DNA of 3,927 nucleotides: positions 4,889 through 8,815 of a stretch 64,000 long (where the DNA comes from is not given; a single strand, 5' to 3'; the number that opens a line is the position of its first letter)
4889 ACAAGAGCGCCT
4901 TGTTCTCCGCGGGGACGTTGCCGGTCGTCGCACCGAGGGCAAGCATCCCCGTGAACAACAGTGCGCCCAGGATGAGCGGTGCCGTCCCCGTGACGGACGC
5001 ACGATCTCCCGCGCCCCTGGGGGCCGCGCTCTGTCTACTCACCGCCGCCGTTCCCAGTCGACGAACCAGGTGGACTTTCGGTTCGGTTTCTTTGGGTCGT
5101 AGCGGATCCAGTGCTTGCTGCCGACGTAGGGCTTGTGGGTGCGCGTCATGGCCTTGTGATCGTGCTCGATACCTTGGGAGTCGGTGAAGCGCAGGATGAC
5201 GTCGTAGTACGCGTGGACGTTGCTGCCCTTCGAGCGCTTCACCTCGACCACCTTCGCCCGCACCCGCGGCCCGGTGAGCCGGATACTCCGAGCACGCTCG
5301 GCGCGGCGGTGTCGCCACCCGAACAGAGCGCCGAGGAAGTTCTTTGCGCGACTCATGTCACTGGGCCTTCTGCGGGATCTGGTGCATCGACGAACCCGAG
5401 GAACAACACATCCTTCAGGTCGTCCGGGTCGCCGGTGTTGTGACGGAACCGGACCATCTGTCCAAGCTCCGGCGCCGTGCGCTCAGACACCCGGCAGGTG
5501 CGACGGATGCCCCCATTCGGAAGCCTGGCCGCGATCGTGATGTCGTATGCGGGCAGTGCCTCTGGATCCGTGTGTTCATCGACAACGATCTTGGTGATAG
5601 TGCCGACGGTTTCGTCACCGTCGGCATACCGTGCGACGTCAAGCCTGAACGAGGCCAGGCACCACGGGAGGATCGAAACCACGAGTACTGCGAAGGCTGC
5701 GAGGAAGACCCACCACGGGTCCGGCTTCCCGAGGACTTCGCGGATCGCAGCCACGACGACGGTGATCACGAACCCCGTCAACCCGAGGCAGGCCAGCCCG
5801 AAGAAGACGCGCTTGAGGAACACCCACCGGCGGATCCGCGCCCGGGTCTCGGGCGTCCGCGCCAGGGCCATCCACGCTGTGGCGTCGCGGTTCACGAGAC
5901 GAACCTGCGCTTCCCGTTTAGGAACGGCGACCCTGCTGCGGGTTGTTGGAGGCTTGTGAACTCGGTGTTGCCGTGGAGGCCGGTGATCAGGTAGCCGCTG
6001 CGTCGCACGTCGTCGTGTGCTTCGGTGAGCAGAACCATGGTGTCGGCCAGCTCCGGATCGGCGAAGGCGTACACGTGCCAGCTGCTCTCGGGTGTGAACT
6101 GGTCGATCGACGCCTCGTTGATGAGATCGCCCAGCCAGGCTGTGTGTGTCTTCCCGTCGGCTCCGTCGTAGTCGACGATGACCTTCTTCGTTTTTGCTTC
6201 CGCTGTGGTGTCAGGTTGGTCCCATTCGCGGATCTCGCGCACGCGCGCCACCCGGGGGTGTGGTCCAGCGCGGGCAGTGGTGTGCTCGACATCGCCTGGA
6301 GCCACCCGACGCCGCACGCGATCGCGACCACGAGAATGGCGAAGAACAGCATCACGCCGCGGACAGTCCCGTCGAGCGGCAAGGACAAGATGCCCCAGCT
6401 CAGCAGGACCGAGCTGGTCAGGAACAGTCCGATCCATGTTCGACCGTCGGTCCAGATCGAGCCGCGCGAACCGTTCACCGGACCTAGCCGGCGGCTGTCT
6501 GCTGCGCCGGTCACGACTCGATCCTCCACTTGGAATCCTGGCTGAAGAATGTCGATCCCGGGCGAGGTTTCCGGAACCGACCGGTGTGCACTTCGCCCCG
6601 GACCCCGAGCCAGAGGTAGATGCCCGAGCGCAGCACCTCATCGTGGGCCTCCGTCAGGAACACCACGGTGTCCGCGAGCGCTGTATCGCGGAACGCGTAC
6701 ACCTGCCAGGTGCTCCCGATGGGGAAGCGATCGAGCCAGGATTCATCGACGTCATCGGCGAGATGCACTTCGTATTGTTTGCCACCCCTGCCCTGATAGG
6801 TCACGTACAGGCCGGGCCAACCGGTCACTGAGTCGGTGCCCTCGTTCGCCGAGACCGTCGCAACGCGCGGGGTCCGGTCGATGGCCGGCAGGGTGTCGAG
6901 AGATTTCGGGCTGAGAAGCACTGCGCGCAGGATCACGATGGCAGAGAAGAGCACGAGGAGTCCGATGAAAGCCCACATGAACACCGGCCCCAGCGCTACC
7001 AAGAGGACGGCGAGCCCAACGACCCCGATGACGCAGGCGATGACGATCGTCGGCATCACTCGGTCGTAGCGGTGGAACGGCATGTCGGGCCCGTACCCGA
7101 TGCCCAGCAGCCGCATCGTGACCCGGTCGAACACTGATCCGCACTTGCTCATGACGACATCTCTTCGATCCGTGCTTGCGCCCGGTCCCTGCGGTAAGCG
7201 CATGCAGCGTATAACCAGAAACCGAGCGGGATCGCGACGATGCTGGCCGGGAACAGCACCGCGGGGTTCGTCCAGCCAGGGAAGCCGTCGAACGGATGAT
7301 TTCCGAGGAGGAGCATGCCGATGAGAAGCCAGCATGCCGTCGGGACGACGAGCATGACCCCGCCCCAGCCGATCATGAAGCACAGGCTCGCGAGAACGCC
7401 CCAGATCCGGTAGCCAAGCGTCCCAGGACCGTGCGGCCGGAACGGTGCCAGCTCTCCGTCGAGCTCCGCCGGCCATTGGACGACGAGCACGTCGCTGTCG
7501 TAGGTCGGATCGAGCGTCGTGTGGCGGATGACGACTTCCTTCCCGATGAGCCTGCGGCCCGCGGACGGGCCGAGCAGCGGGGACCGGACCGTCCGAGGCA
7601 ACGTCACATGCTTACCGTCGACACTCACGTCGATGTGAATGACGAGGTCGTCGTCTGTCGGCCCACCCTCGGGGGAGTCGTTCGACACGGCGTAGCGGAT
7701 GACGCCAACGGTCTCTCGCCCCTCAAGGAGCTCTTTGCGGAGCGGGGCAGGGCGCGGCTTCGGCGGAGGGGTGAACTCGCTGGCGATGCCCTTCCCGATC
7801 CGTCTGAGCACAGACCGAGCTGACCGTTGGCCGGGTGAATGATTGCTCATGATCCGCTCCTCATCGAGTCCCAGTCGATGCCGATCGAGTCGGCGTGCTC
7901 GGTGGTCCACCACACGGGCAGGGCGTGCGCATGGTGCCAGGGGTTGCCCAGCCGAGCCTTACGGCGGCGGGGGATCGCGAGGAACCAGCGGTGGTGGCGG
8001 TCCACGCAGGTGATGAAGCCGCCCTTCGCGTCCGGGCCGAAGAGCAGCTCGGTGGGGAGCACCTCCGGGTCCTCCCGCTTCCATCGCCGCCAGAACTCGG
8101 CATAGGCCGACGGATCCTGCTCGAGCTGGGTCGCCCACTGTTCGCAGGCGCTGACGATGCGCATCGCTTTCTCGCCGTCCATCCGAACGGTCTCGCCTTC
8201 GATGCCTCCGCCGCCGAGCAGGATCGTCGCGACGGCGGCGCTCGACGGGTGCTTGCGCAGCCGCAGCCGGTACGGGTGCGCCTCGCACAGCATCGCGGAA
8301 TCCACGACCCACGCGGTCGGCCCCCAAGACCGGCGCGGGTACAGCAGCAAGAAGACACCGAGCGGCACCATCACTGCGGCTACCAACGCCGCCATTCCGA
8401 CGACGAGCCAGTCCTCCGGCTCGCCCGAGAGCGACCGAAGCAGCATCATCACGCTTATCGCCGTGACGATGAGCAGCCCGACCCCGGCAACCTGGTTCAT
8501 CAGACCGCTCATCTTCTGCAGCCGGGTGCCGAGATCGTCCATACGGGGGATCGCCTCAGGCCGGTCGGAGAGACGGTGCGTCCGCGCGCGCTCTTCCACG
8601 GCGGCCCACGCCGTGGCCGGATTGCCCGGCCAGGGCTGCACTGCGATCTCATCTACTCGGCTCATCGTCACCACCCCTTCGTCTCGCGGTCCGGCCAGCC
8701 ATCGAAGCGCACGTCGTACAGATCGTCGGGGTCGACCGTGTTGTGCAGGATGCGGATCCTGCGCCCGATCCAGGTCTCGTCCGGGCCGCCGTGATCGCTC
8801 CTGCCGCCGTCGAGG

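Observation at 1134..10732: Dense array of about 16 small membrane-protein paralogs in three families, translationally coupled (DUF3592-like)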

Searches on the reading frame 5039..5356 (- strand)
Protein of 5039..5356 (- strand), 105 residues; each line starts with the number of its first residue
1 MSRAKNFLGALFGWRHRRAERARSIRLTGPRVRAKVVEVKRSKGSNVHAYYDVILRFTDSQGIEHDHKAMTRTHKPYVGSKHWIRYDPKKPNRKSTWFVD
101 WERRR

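Call 8: search_protein_families(library=pfam, max_evalue=1, proteins=[window:5039-5356:-])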
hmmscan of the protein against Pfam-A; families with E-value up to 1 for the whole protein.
window:5039-5356:- (105 aa): 2 families
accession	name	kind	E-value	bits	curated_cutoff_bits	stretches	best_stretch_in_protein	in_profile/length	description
PF12158.14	DUF3592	-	1.3e-05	26.2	25.3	1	33-93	2-76/84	Domain of unknown function (DUF3592)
PF14761.12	HPS3_N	-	0.16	11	26.2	1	6-42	84-121/476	Hermansky-Pudlak syndrome 3 protein, N-terminal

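Call 41: search_protein_families(library=padloc, max_evalue=0.1, proteins=[window:5039-5356:-])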
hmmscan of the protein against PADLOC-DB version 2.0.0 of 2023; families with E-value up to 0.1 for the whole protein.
window:5039-5356:- (105 aa): 0 families

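Call 42: search_protein_families(library=phrogs, max_evalue=0.1, proteins=[window:5039-5356:-])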
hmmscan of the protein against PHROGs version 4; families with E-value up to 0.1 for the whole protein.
window:5039-5356:- (105 aa): 0 families

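Call 59: find_homologous_proteins(query=window:5039-5356:-, max_evalue=0.01)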
Query window:5039-5356:- (105 aa): 8 proteins with E <= 0.01 among 8 candidates.
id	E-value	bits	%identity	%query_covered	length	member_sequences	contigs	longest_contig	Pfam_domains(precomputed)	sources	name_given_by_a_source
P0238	2.1e-65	236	99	100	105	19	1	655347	-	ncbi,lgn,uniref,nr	ncbi:Uncharacterised protein [Mycobacteroides abscessus subsp. abscessus]|uniref:DUF3592 domain-cont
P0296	6.0e-51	189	84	100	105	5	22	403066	-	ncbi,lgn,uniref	ncbi:DUF3592 domain-containing protein [Mycolicibacterium sp.]|uniref:DUF3592 domain-containing prot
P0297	3.0e-45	171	84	90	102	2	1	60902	PF12158.15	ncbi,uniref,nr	ncbi:DUF3592 domain-containing protein [Tsukamurella tyrosinosolvens]|uniref:DUF3592 domain-containi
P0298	3.3e-43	164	74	97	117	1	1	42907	-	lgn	-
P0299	2.6e-40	155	71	94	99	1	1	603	-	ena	-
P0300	6.5e-38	147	69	93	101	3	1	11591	-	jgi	-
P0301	1.2e-34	137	68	93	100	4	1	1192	PF12158.15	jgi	jgi:hypothetical protein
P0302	7.2e-29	118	75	69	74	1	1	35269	-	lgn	-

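Call 73: search_protein_families(library=ncbifam, max_evalue=0.01, proteins=[window:5039-5356:-])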
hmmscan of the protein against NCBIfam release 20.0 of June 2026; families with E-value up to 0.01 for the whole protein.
window:5039-5356:- (105 aa): 1 family
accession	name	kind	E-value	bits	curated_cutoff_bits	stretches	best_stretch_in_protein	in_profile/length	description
NF050032.1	Rv1733c_fam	subfamily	0.0026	17.7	80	1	8-88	34-119/180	Rv1733c family protein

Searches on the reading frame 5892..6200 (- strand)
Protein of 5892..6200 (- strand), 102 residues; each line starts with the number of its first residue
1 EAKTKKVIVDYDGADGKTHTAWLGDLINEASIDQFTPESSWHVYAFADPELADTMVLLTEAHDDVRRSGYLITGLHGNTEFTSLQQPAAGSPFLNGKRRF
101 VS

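Call 8: search_protein_families(library=pfam, max_evalue=1, proteins=[window:5892-6200:-])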
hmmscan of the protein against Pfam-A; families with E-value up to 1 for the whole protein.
window:5892-6200:- (102 aa): 1 family
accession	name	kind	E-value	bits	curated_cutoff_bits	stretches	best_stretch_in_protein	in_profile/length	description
PF18570.6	Nup54_57_C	-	0.13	12.4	25.6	1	1-13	1-13/29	NUP57/Nup54 C-terminal domain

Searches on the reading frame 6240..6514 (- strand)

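Call 8: search_protein_families(library=pfam, max_evalue=1, proteins=[window:6240-6514:-])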
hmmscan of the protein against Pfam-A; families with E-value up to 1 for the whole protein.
window:6240-6514:- (91 aa): 2 families
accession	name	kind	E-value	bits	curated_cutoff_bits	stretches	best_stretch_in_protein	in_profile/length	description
PF05360.19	YiaAB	-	0.021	15.5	26.6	1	29-62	7-40/53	yiaA/B two helix domain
PF16952.10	Gln-synt_N_2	-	0.16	12.3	35.7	1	47-80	25-59/112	Glutamine synthetase N-terminal domain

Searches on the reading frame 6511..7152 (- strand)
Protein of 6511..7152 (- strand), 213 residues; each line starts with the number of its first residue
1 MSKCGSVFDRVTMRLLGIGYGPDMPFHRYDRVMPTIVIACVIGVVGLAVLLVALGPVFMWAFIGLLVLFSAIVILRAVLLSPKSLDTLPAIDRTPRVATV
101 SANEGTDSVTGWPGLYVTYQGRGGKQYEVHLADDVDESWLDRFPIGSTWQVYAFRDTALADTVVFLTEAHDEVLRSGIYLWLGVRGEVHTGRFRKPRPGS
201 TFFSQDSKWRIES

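Call 7: search_protein_families(library=pfam, max_evalue=1, proteins=[window:6511-7152:-])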
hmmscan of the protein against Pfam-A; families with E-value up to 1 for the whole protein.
window:6511-7152:- (213 aa): 2 families
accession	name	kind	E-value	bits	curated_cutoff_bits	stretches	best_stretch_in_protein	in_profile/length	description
PF09534.15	Trp_oprn_chp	-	0.14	12.5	29.6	1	39-117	48-123/180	Tryptophan-associated transmembrane protein (Trp_oprn_chp)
PF18949.5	DUF5693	-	0.22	10.4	29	1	6-85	285-365/609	Family of unknown function (DUF5693)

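Call 41: search_protein_families(library=padloc, max_evalue=0.1, proteins=[window:6511-7152:-])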
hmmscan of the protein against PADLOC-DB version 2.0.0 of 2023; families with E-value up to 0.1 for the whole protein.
window:6511-7152:- (213 aa): 0 families

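Call 42: search_protein_families(library=phrogs, max_evalue=0.1, proteins=[window:6511-7152:-])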
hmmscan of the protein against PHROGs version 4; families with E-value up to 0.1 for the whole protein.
window:6511-7152:- (213 aa): 0 families

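Call 73: search_protein_families(library=ncbifam, max_evalue=0.01, proteins=[window:6511-7152:-])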
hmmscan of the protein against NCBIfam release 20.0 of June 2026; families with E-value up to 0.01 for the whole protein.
window:6511-7152:- (213 aa): 0 families

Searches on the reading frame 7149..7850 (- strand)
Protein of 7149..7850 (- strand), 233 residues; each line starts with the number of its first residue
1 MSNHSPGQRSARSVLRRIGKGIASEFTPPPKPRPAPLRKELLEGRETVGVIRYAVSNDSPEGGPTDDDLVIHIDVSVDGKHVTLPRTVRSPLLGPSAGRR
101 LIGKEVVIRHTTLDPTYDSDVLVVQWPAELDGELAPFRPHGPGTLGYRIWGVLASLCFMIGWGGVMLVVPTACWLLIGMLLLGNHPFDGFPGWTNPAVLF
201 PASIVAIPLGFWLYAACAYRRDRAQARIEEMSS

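Call 7: search_protein_families(library=pfam, max_evalue=1, proteins=[window:7149-7850:-])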
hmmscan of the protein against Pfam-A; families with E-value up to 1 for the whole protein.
window:7149-7850:- (233 aa): 2 families
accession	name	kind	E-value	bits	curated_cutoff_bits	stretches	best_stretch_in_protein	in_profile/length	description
PF12698.13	ABC2_membrane_3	-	0.47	9.9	31.6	1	159-217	210-265/347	ABC-2 family transporter protein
PF14012.11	DUF4229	-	0.61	10.6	27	0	172-231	16-64/68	Protein of unknown function (DUF4229)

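Call 41: search_protein_families(library=padloc, max_evalue=0.1, proteins=[window:7149-7850:-])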
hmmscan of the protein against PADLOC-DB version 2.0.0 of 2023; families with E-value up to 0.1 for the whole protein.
window:7149-7850:- (233 aa): 0 families

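Call 42: search_protein_families(library=phrogs, max_evalue=0.1, proteins=[window:7149-7850:-])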
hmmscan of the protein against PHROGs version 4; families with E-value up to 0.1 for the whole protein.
window:7149-7850:- (233 aa): 0 families

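Call 73: search_protein_families(library=ncbifam, max_evalue=0.01, proteins=[window:7149-7850:-])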
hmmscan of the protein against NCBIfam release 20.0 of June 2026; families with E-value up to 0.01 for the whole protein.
window:7149-7850:- (233 aa): 0 families

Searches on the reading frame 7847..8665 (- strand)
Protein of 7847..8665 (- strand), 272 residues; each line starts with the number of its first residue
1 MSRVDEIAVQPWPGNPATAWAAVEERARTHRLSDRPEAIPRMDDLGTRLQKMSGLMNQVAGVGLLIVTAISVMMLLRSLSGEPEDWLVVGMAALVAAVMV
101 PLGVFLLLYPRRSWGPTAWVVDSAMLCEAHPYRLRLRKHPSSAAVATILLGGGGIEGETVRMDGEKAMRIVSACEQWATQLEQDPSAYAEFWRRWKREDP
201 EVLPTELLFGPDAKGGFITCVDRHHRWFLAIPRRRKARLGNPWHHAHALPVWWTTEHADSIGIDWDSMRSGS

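Call 7: search_protein_families(library=pfam, max_evalue=1, proteins=[window:7847-8665:-])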
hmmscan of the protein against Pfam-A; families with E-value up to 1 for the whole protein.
window:7847-8665:- (272 aa): 1 family
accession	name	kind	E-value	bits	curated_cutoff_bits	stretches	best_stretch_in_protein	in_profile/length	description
PF19288.4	CofH_C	-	0.22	11.8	27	1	43-93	13-62/125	CofH/MqnC C-terminal region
